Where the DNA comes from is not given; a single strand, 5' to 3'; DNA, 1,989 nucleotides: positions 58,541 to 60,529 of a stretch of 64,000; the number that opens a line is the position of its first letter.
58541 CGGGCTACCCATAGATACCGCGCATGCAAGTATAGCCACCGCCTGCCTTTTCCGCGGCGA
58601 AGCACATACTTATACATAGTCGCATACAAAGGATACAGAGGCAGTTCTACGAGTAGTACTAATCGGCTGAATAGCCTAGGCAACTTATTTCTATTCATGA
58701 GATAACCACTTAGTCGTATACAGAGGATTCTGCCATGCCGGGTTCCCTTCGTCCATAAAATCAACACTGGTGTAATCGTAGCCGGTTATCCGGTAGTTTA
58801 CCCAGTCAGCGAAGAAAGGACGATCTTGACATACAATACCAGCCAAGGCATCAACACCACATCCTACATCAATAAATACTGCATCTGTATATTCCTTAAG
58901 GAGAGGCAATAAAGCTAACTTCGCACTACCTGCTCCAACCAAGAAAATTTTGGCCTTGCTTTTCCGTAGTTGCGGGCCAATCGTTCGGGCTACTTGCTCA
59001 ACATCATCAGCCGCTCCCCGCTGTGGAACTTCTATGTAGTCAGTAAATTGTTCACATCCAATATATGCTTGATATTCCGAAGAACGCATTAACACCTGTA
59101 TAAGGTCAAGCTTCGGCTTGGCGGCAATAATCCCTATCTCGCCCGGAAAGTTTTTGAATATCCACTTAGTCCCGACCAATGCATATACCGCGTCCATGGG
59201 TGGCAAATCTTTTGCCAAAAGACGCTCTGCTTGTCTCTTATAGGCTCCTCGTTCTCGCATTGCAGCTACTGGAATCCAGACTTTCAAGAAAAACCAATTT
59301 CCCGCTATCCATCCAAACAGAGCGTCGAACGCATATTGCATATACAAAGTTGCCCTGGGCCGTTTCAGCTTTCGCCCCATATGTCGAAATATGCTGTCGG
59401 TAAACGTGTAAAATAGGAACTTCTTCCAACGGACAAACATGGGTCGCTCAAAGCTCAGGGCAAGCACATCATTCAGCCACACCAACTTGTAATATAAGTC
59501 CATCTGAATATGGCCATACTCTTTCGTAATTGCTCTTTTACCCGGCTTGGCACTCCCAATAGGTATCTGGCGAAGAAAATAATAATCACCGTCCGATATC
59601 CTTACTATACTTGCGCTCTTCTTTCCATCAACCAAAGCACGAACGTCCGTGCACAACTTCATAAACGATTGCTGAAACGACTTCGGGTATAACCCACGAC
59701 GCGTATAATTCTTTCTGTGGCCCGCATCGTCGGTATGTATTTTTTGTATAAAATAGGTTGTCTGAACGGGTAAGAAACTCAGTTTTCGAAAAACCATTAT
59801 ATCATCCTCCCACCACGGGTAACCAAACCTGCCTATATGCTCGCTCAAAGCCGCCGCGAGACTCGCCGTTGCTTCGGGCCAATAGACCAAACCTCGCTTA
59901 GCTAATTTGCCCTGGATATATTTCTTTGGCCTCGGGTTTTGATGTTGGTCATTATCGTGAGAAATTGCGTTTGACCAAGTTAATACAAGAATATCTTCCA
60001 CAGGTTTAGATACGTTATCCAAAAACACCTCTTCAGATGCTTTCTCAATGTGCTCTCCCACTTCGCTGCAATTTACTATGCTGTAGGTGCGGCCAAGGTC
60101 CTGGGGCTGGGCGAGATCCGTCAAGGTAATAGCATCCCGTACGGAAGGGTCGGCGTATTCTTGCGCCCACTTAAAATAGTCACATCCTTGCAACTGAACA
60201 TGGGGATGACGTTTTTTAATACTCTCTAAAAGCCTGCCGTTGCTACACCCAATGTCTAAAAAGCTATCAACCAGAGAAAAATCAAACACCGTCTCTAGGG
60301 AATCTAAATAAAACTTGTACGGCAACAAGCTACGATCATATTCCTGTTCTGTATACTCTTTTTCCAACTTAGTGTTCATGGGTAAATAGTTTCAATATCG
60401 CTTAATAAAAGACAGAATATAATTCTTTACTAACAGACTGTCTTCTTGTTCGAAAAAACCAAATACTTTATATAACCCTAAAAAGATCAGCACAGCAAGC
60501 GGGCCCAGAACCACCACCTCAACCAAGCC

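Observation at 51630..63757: Twelve-gene glycan island with four methyltransferases and PseB/PseC-like amino-deoxy-sugar enzymes, co-directional with and running into the type IV pilus operon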

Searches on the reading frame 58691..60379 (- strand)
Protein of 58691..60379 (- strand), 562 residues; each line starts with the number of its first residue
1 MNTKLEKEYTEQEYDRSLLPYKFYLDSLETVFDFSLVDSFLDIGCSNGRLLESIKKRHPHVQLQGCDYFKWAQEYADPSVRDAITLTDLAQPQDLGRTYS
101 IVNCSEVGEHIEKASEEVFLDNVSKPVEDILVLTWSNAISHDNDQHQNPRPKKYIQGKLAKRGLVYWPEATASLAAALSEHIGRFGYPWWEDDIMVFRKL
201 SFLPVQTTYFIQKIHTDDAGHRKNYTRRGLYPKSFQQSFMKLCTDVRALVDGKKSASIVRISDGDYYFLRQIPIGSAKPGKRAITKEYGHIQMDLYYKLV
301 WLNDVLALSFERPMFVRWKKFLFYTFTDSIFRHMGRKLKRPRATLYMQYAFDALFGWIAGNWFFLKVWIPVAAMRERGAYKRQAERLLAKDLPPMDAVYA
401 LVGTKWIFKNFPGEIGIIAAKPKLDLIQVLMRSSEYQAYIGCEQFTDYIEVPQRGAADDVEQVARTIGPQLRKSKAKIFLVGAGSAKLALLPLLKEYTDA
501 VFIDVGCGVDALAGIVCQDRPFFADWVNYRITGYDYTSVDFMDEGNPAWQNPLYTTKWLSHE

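Call 3: search_protein_families(library=pfam, proteins=[window:58691-60379:-], max_evalue=0.01)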
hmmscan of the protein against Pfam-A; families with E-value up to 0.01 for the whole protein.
window:58691-60379:- (562 aa): 5 families
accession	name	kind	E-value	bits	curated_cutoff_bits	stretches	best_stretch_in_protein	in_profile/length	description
PF13489.12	Methyltransf_23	-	5.1e-06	26.8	27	1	34-113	20-96/164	Methyltransferase domain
PF08242.18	Methyltransf_12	-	4.5e-05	24.5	30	1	41-120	1-85/98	Methyltransferase domain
PF13649.12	Methyltransf_25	-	0.0029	18.7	27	0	41-122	2-88/97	Methyltransferase domain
PF05175.20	MTS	-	0.0032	17.6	23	0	38-76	33-71/170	Methyltransferase small domain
PF22882.2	GT-D-like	-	0.0091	15.8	27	0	453-511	152-209/210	GT-D fold-like domain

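Call 6: search_protein_families(library=ncbifam, proteins=[window:58691-60379:-], max_evalue=0.01)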
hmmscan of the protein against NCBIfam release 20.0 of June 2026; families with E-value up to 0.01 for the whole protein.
window:58691-60379:- (562 aa): 2 families
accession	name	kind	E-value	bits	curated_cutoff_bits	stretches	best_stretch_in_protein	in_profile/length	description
TIGR01983.1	UbiG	equivalog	0.0011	18.3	102.95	1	39-116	52-134/228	bifunctional 2-polyprenyl-6-hydroxyphenol methylase/3-demethylubiquinol 3-O-methyltransferase UbiG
TIGR04371.1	methyltran_NanM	subfamily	0.0056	16.3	44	0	8-66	121-179/273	putative sugar O-methyltransferase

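Call 7: find_encoding_contigs(protein=window:58691-60379:-, flank=10000, max_places=6)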
Protein window:58691-60379:- (562 aa): no gene with exactly this product is on record in the collection.

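Call 13: search_solved_structures(query=window:58691-60379:-, max_evalue=1)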
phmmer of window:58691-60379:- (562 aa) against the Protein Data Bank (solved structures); distinct sequences matched with E-value up to 1: 6.
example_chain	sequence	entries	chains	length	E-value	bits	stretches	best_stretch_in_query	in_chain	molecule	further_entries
5dm2_A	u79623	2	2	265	0.034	15.8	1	13-91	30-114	Methyltransferase domain family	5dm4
5dm1_A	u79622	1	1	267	0.035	15.8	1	13-91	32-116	Methyltransferase domain family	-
4kwc_A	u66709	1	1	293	0.041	15.5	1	13-91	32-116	BpumL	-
9swn_C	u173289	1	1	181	0.16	13.6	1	117-165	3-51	Telomere replication protein EST3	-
8tji_A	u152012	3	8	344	0.19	13.3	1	28-68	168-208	RedM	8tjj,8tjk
1qzz_A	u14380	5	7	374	0.48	12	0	30-87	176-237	aclacinomycin-10-hydroxylase | Protein RdmB | Aclacinomycin 10-hydroxylase RdmB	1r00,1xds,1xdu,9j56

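Call 17: find_homologous_proteins(query=window:58691-60379:-, max_evalue=0.001)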
Query window:58691-60379:- (562 aa): 55 proteins with E <= 0.001 among 8000 candidates.
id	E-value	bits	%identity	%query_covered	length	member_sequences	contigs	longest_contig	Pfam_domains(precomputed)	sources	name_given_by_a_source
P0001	0.0e+0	1319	100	100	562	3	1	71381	PF13489.13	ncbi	-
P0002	1.4e-199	682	53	100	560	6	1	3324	PF13489.13,PF13649.13,PF08242.19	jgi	-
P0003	4.5e-199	681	51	100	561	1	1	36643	PF13489.13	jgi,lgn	jgi:SAM-dependent methyltransferase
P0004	1.6e-198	679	51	99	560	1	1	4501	PF13489.13,PF08242.19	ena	-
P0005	2.0e-198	679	51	99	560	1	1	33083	PF13489.13,PF13649.13,PF08242.19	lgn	-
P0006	5.1e-188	644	50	98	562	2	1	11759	PF13489.13,PF13649.13,PF08242.19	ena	-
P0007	8.0e-183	627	49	100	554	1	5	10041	-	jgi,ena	jgi:hypothetical protein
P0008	2.5e-180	619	48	99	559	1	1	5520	PF13489.13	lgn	-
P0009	4.7e-179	615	47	99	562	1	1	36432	-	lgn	-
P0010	1.2e-177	610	49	99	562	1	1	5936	-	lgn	-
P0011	2.5e-177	609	47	99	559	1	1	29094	-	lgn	-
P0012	6.3e-176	604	46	99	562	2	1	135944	-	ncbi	-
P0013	9.2e-176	604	46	99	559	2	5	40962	PF13489.13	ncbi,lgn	-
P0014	3.9e-175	602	48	99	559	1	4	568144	-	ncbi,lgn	-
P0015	7.2e-175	601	47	99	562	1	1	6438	-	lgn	-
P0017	5.3e-172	591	47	99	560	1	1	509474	-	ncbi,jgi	ncbi:MAG: hypothetical protein RL094_243 [Candidatus Parcubacteria bacterium]|jgi:hypothetical prote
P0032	9.3e-167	574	47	100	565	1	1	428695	-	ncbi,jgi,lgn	ncbi:MAG: class I SAM-dependent methyltransferase [Candidatus Paceibacterota bacterium]|jgi:hypothet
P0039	4.9e-160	552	44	99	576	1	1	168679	PF13489.13,PF08242.19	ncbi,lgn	-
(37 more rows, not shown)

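Call 18: find_encoding_contigs(protein=P0017, flank=10000, max_places=1)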
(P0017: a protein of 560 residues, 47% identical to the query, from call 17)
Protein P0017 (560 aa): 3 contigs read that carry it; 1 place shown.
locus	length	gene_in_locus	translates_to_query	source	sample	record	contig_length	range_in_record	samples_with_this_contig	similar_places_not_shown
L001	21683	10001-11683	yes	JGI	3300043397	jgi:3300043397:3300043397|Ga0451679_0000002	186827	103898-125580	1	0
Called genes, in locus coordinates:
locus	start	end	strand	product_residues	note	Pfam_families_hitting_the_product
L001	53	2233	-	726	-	PF04932:Wzy_C, PF00515:TPR_1 (faint), PF07719:TPR_2 (faint), PF14559:TPR_19 (faint), PF13429:TPR_15 (faint), PF13428:TPR_14 (faint), PF13431:TPR_17 (faint), PF12895:ANAPC3 (faint), +1 more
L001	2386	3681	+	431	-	PF01943:Polysacc_synt, PF13440:Polysacc_synt_3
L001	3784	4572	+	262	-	PF04989:RMNT_CmcI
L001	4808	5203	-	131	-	-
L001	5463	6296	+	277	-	PF01040:UbiA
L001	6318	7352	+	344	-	PF01073:3Beta_HSD, PF01370:Epimerase, PF02719:Polysacc_synt_2, PF04321:RmlD_sub_bind, PF13460:NAD_binding_10, PF16363:GDP_Man_Dehyd, PF07993:NAD_binding_4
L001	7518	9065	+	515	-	-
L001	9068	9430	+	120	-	-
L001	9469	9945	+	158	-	PF09419:PGP_phosphatase, PF13242:Hydrolase_like (faint)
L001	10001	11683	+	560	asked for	-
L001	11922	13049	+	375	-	PF01041:DegT_DnrJ_EryC1, PF00155:Aminotran_1_2 (weak), PF01053:Cys_Met_Meta_PP (weak), PF01212:Beta_elim_lyase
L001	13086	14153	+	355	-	-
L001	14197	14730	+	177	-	PF00908:dTDP_sugar_isom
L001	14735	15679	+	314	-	PF00535:Glycos_transf_2, PF10111:Glyco_tranf_2_2, PF13641:Glyco_tranf_2_3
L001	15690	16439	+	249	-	PF03269:DUF268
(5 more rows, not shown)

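Call 19: find_encoding_contigs(protein=P0032, flank=10000, max_places=1)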
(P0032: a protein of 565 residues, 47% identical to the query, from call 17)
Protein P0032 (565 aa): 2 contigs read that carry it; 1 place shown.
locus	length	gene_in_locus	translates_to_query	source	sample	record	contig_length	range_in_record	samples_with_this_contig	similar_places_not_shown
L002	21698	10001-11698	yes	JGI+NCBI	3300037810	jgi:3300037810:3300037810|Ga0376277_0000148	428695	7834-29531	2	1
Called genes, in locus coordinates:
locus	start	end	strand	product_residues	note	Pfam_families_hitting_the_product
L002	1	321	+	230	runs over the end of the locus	PF00590:TP_methylase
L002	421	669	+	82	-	-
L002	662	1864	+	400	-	PF13200:DUF4015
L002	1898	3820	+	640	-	PF10412:TrwB_AAD_bind (weak)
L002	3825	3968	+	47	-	-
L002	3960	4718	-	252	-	PF00535:Glycos_transf_2, PF10111:Glyco_tranf_2_2, PF13641:Glyco_tranf_2_3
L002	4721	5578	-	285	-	PF01531:Glyco_transf_11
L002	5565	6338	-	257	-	PF13489:Methyltransf_23, PF13649:Methyltransf_25 (weak), PF13847:Methyltransf_31, PF08241:Methyltransf_11, PF08242:Methyltransf_12 (weak)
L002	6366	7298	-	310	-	-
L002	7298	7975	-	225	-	-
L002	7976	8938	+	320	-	PF04321:RmlD_sub_bind, PF01073:3Beta_HSD, PF01370:Epimerase, PF02719:Polysacc_synt_2, PF16363:GDP_Man_Dehyd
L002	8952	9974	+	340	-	PF00266:Aminotran_5, PF01041:DegT_DnrJ_EryC1, PF01212:Beta_elim_lyase (faint)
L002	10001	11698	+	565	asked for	-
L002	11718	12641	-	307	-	PF13489:Methyltransf_23, PF13847:Methyltransf_31, PF08241:Methyltransf_11 (weak), PF08242:Methyltransf_12 (weak)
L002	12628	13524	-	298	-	PF01531:Glyco_transf_11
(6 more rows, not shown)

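Call 20: find_encoding_contigs(protein=P0014, flank=10000, max_places=1)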
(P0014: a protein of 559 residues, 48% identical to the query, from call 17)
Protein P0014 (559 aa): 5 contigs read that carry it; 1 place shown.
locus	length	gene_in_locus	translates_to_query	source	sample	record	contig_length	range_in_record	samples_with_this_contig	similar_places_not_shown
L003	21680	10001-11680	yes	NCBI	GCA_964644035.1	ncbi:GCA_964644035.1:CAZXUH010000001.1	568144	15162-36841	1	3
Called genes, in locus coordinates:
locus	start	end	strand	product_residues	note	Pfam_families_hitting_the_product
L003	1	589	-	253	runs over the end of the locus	PF08241:Methyltransf_11 (weak), PF03269:DUF268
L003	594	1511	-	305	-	-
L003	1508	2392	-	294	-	PF01531:Glyco_transf_11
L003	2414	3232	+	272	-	PF01061:ABC2_membrane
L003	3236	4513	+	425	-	PF00005:ABC_tran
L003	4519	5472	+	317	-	-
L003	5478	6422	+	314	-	-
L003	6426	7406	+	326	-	PF01073:3Beta_HSD, PF01370:Epimerase, PF16363:GDP_Man_Dehyd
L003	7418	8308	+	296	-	PF01531:Glyco_transf_11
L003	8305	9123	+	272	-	-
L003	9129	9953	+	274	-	PF05704:Caps_synth (weak), PF12919:TcdA_TcdB (faint), PF04488:Gly_transf_sug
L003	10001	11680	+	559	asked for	-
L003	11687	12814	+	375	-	PF01041:DegT_DnrJ_EryC1, PF00155:Aminotran_1_2 (weak), PF01053:Cys_Met_Meta_PP (weak), PF01212:Beta_elim_lyase (weak)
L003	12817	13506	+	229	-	-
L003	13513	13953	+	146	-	-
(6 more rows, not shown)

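Call 34: predict_structure(alignment_id=A1)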
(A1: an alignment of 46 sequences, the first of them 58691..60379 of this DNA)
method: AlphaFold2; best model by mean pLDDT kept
length: 562 residues; sequences in the alignment: 46
mean_pLDDT: 91.2   pTM: 0.92
mean pLDDT of the five models: 91.2, 90.0, 89.5, 88.2, 88.0
residues with pLDDT >= 90: 392; 70-90: 145; 50-70: 25; < 50: 0
segments of 3 or more residues with pLDDT < 50: none
pLDDT, mean of each block of 10 residues (from residue 1): 77 87 96 97 94 97 94 95 94 94 89 93 97 89 75 96 97 95 76 95 95 95 92 96 98 97 91 85 82 90 95 90 81 62 70 81 90 86 94 96 97 97 96 96 96 91 97 98 95 97 97 96 96 89 85 94 70
secondary structure, 60 per line:
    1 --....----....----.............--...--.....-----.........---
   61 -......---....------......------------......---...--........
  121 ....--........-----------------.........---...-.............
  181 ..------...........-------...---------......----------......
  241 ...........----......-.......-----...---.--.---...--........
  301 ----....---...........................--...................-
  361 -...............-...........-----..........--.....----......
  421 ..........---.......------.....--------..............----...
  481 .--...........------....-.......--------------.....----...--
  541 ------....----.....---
elements in order: H3-6 H11-14 H19-31 E39-43 H49-57 E62-67 H71-74 E84-86 E99-104 H113-124 E127-134 H152-160 E164-166 H168-182 H189-193 E194-199 H219-224 H235-251 E256-261 H263-269 H293-300 E305-308 H312-338 H341-359 H362-376 H378-388 H395-403 H406-410 E415-420 H421-430 H434-440 E447-451 H460-473 E478-481 H484-494 E501-504 H506-512 E527-531 H547-550 E555-559

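Call 37: fold_search(model_id=the predicted structure, library=pdb)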
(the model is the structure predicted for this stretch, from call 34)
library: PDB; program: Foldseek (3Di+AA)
matches with E <= 10: 1512; with E <= 0.001: 503
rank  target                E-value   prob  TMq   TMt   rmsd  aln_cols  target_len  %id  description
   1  7pga_D                3.1e-07  1.00  0.24  0.38   5.3       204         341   16  Chimeric carminomycin-4-O-methyltransferase (DnrK) with regions from 10-hydroxylase RdmB and 10-decarboxylase TamK (released 2022-08-24)
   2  7phe_B                6.0e-07  1.00  0.21  0.34   5.2       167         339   18  Chimeric carminomycin-4-O-methyltransferase (DnrK) with regions from 10-hydroxylase RdmB and 10-decarboxylase TamK (released 2022-09-07)
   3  4wxh_A                6.7e-07  1.00  0.22  0.34   4.8       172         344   16  Carminomycin-4-O-methyltransferase (DnrK) variant (298Ser insert) in complex with S-adenosyl-L-homocysteine (SAH) and  (released 2015-07-29)
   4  9j56_A                7.0e-07  1.00  0.22  0.35   4.9       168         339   18  Functional Investigation of the SAM-Dependent Methyltransferases Rdmb in Anthracycline Biosynthesis (released 2024-11-06)
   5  4wxh_B                9.0e-07  1.00  0.21  0.33   4.7       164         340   16  Carminomycin-4-O-methyltransferase (DnrK) variant (298Ser insert) in complex with S-adenosyl-L-homocysteine (SAH) and  (released 2015-07-29)
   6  1tw2_B                9.0e-07  1.00  0.22  0.34   5.7       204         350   16  Crystal structure of Carminomycin-4-O-methyltransferase (DnrK) in complex with S-adenosyl-L-homocystein (SAH) and 4-me (released 2004-09-14)
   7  7oy1_B                1.1e-06  1.00  0.22  0.36   4.2       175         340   16  DnrK mutant RTCR (released 2022-07-13)
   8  1xds_A                1.1e-06  1.00  0.20  0.33   7.0       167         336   20  Crystal structure of Aclacinomycin-10-hydroxylase (RdmB) in complex with S-adenosyl-L-methionine (SAM) and 11-deoxy-be (released 2004-11-23)
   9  1tw2_A                1.4e-06  1.00  0.22  0.35   4.0       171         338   18  Crystal structure of Carminomycin-4-O-methyltransferase (DnrK) in complex with S-adenosyl-L-homocystein (SAH) and 4-me (released 2004-09-14)
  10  7pga_A                1.6e-06  1.00  0.21  0.34   4.9       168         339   17  Chimeric carminomycin-4-O-methyltransferase (DnrK) with regions from 10-hydroxylase RdmB and 10-decarboxylase TamK (released 2022-08-24)
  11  9lac_A                1.8e-06  1.00  0.21  0.34   4.8       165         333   18  Comparative analysis of functions and catalytic mechanisms of methyltransferases involved in anthracycline biosynthesi (released 2026-01-07)
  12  9lac_B                2.2e-06  1.00  0.22  0.35   4.0       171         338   17  Comparative analysis of functions and catalytic mechanisms of methyltransferases involved in anthracycline biosynthesi (released 2026-01-07)
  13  5eeh_C                2.3e-06  1.00  0.21  0.34   4.8       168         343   18  Crystal structure of carminomycin-4-O-methyltransferase DnrK in complex with SAH and 2-chloro-4-nitrophenol (released 2015-12-16)
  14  7phf_D                2.3e-06  1.00  0.21  0.35   4.5       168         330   18  Chimeric carminomycin-4-O-methyltransferase (DnrK) with regions from 10-hydroxylase RdmB and 10-decarboxylase TamK (released 2022-09-07)
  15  5jr3_C                2.4e-06  1.00  0.22  0.35   4.4       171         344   16  Crystal structure of carminomycin-4-O-methyltransferase DnrK in complex with SAH and 4-methylumbelliferone (released 2016-06-01)
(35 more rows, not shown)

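Call 92: find_encoding_contigs(protein=P0003, flank=10000, max_places=1)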
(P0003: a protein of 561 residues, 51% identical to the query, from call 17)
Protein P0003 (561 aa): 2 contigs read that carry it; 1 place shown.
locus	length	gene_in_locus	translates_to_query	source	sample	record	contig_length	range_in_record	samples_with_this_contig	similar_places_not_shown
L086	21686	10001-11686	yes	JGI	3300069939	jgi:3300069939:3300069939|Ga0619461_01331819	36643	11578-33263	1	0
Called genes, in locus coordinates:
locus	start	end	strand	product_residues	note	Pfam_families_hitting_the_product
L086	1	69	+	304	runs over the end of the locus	PF00676:E1_dh, PF02775:TPP_enzyme_C (faint)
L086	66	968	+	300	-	PF02779:Transket_pyr, PF02780:Transketolase_C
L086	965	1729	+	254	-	PF07883:Cupin_2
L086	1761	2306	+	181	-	PF01965:DJ-1_PfpI, PF17124:ThiJ_like (faint)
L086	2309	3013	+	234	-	PF00702:Hydrolase, PF13419:HAD_2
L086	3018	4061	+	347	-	PF02615:Ldh_2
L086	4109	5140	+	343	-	PF01073:3Beta_HSD, PF01370:Epimerase, PF04321:RmlD_sub_bind, PF16363:GDP_Man_Dehyd, PF07993:NAD_binding_4 (weak)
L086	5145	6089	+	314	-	PF01370:Epimerase, PF16363:GDP_Man_Dehyd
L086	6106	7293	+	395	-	PF00155:Aminotran_1_2 (weak), PF01041:DegT_DnrJ_EryC1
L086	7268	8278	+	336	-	PF00535:Glycos_transf_2, PF10111:Glyco_tranf_2_2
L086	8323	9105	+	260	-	PF03721:UDPG_MGDP_dh_N (weak), PF00984:UDPG_MGDP_dh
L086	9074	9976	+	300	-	PF08241:Methyltransf_11, PF13649:Methyltransf_25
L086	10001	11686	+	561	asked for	PF13489:Methyltransf_23 (faint)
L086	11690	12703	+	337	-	PF13489:Methyltransf_23, PF07021:MetW, PF13847:Methyltransf_31, PF08241:Methyltransf_11, PF08242:Methyltransf_12, PF13649:Methyltransf_25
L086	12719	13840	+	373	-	PF01041:DegT_DnrJ_EryC1, PF01053:Cys_Met_Meta_PP (weak)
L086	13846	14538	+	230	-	-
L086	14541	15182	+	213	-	-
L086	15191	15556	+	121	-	PF00892:EamA (weak), PF00893:Multi_Drug_Res (weak)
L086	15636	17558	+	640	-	-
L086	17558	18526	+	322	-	-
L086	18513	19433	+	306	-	PF00535:Glycos_transf_2, PF10111:Glyco_tranf_2_2, PF13641:Glyco_tranf_2_3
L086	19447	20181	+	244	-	PF03269:DUF268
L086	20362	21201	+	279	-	PF03721:UDPG_MGDP_dh_N, PF00984:UDPG_MGDP_dh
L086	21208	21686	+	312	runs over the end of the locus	PF01073:3Beta_HSD, PF01370:Epimerase, PF02719:Polysacc_synt_2 (faint), PF04321:RmlD_sub_bind, PF16363:GDP_Man_Dehyd, PF07993:NAD_binding_4 (weak)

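Call 93: find_encoding_contigs(protein=P0005, flank=10000, max_places=1)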
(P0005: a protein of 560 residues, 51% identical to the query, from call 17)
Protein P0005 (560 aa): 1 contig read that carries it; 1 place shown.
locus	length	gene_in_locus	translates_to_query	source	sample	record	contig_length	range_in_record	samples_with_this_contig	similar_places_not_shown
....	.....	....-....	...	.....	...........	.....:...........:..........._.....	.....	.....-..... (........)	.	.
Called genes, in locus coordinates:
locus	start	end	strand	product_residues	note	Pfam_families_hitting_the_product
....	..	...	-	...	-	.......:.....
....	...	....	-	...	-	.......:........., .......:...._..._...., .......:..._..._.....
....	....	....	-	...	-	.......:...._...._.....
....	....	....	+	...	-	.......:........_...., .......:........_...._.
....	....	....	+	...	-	-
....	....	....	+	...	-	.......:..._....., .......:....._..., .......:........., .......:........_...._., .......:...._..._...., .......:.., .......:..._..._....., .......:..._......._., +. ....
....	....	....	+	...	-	-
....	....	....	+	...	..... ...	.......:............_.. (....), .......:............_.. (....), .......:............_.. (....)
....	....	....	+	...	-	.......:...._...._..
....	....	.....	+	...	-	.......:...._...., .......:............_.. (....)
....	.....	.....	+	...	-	-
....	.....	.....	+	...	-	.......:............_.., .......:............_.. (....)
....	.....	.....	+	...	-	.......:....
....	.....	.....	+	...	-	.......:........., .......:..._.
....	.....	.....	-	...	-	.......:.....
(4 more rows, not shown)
